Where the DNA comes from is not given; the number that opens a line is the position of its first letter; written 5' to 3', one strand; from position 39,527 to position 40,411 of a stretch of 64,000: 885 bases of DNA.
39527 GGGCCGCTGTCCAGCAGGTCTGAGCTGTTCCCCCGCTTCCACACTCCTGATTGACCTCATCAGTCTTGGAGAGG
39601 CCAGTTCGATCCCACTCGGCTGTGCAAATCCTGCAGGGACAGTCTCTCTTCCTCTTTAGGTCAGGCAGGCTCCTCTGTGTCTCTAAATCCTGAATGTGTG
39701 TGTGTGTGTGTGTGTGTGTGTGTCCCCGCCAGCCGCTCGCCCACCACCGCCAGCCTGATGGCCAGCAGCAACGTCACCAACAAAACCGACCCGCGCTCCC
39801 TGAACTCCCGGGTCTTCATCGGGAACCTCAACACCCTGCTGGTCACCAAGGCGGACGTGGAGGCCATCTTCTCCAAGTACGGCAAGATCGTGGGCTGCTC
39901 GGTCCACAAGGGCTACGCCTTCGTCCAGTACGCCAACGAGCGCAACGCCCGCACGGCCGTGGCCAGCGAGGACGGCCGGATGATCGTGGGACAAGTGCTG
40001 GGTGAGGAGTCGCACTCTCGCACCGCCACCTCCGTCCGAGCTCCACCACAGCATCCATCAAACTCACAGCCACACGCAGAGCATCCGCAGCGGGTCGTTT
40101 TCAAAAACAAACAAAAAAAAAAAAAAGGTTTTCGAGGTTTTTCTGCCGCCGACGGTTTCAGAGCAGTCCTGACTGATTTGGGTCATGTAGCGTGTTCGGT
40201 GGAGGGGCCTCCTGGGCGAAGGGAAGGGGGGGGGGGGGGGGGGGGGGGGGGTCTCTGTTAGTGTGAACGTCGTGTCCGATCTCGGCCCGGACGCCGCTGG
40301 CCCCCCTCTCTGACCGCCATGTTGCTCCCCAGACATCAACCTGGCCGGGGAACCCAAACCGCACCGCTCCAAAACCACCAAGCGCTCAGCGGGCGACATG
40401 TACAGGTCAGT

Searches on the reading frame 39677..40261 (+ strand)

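Call 52: search_protein_families(library=pfam, proteins=[window:39677-40261:+], max_evalue=0.001)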
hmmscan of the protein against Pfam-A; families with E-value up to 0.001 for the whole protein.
window:39677-40261:+ (194 aa): 1 family
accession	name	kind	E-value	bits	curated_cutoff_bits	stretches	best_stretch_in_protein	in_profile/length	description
PF00076.28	RRM_1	-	3.3e-13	49.7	20.7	1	46-107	1-68/70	RNA recognition motif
